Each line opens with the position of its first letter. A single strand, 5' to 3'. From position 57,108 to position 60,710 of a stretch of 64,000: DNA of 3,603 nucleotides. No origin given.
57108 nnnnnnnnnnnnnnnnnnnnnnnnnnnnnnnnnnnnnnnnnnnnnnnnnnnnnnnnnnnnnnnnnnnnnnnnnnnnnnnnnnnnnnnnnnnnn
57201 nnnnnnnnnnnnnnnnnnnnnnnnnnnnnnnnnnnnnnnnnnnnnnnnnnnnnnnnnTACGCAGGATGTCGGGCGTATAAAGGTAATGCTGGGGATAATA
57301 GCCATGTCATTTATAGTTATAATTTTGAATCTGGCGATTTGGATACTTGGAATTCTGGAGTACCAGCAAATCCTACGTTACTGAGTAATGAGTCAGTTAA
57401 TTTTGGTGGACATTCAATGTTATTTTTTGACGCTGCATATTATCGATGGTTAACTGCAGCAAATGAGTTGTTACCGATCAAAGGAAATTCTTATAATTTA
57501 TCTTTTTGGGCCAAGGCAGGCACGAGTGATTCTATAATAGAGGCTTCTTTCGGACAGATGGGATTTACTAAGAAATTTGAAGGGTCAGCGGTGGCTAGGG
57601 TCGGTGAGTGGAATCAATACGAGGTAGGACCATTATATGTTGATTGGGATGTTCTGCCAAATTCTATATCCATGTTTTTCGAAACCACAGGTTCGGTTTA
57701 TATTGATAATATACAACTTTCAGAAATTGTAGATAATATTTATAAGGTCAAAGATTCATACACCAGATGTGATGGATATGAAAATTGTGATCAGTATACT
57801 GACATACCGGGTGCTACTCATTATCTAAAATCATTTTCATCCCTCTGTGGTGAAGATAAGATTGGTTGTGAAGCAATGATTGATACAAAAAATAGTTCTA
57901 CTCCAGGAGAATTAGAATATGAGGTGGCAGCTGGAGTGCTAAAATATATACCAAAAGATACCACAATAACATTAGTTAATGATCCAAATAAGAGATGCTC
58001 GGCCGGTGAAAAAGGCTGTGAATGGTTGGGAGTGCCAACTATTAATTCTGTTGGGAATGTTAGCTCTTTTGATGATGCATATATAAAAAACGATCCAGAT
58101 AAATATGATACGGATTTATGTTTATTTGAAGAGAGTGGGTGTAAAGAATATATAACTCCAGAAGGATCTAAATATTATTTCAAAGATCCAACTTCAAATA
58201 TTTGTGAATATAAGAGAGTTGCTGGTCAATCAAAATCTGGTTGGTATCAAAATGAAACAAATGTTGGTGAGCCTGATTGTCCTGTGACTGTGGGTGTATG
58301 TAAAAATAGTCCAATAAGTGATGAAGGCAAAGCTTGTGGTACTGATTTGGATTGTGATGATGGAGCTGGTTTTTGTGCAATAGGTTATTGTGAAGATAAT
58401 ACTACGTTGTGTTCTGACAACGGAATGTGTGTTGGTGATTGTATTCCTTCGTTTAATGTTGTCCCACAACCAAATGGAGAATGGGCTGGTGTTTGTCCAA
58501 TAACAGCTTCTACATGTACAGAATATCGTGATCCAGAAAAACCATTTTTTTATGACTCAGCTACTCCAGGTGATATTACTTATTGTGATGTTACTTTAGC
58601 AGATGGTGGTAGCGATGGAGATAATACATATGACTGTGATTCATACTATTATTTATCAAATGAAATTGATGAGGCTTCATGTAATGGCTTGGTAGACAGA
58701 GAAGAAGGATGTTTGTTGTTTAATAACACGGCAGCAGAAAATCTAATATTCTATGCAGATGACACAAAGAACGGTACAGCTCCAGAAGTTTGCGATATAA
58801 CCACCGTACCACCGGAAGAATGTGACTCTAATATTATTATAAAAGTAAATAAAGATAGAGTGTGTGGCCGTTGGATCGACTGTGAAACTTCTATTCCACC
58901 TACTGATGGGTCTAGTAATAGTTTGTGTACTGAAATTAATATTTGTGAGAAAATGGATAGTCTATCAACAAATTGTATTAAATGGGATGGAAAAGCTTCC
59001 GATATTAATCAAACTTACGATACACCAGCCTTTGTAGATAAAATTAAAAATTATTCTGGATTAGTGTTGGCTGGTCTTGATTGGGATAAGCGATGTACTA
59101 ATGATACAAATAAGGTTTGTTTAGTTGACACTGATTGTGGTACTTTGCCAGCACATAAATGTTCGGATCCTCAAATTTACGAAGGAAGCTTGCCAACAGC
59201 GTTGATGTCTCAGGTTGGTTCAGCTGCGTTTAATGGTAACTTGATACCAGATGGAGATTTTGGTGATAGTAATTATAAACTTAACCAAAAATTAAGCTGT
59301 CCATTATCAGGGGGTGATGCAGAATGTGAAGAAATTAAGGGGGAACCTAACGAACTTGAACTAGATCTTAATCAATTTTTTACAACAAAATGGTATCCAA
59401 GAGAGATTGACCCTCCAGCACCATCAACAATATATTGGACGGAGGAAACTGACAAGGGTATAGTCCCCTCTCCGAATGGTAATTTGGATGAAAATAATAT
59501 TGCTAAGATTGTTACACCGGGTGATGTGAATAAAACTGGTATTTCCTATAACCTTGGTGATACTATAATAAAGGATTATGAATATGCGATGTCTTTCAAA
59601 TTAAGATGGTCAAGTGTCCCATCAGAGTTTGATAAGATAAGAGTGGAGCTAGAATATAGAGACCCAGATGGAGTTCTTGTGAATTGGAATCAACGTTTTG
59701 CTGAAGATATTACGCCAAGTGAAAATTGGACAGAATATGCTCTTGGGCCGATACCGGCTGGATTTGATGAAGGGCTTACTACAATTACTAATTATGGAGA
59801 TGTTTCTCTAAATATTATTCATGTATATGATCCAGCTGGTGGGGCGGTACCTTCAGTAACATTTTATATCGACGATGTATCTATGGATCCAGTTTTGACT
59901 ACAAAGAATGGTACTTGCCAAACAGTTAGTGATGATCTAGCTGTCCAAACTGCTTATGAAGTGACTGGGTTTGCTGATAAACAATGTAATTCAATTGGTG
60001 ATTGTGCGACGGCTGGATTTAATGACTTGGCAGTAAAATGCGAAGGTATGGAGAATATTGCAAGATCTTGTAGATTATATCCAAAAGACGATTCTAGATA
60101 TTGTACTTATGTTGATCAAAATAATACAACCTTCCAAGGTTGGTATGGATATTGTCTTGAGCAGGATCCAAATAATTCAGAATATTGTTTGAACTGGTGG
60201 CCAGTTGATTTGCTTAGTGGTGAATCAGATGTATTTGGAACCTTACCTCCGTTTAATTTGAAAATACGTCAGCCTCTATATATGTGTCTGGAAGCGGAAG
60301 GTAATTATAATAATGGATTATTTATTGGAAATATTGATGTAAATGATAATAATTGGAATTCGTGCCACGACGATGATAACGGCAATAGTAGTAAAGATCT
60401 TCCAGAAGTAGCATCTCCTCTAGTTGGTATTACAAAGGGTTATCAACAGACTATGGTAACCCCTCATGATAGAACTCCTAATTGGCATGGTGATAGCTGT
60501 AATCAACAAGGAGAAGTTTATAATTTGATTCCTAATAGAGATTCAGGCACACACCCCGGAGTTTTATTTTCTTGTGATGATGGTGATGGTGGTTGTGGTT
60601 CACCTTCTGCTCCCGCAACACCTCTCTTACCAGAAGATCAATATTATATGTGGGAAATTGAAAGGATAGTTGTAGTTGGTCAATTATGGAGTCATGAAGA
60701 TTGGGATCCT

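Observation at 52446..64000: Giant Cys-rich surface protein coupled to a VirB6/TrbL-like membrane protein: candidate T4SS-like host-interaction locus cut by the window edge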

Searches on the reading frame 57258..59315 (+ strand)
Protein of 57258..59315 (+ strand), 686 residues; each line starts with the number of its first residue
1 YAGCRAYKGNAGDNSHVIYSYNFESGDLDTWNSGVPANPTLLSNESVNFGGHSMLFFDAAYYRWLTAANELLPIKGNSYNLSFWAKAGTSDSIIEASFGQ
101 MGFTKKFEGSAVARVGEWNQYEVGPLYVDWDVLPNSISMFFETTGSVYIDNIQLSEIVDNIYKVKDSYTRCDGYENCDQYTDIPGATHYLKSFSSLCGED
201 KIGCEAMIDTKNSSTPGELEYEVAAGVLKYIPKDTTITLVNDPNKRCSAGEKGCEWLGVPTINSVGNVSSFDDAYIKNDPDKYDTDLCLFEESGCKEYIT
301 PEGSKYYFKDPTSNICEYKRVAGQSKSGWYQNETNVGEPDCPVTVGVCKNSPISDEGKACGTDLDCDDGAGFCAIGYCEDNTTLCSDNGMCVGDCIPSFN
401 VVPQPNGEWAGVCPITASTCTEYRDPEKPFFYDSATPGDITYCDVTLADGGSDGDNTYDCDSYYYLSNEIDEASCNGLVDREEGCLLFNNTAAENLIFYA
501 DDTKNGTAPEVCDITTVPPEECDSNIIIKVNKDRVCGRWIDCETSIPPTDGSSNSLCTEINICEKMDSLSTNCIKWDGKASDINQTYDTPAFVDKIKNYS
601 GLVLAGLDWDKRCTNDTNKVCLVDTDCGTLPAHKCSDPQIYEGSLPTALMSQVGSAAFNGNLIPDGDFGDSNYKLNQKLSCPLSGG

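Call 101: search_protein_families(library=pfam, proteins=[window:57258-59315:+], max_evalue=1)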
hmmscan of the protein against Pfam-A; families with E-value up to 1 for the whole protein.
window:57258-59315:+ (686 aa): 1 family
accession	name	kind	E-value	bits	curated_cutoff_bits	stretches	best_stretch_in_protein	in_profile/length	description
PF02018.23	CBM_4_9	-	0.0036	18.1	25.9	1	16-94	2-81/136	Carbohydrate binding domain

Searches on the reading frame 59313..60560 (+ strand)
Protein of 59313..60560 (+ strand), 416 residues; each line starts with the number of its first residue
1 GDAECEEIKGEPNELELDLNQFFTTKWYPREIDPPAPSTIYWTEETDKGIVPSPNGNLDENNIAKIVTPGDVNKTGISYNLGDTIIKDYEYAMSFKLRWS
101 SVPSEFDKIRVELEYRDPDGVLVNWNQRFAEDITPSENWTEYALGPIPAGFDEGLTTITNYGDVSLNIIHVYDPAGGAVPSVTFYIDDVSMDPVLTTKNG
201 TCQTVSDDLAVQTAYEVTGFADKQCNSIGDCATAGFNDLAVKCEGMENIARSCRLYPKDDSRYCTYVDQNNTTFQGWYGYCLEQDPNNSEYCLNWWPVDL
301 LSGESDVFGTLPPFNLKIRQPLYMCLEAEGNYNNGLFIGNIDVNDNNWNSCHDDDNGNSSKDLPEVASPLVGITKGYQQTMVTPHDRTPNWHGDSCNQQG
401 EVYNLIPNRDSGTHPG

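Call 101: search_protein_families(library=pfam, proteins=[window:59313-60560:+], max_evalue=1)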
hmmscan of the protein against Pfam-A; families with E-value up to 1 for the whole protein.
window:59313-60560:+ (416 aa): 3 families
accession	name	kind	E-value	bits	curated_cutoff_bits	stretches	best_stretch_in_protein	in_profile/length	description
PF02018.23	CBM_4_9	-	0.0083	16.9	25.9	1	66-142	40-112/136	Carbohydrate binding domain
PF05439.17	JTB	-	0.072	13.6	22.1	1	199-258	9-68/110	Jumping translocation breakpoint protein (JTB)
PF11722.13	zf-TRM13_CCCH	-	0.18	11.9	20.9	1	251-265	12-26/29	CCCH zinc finger in TRM13 protein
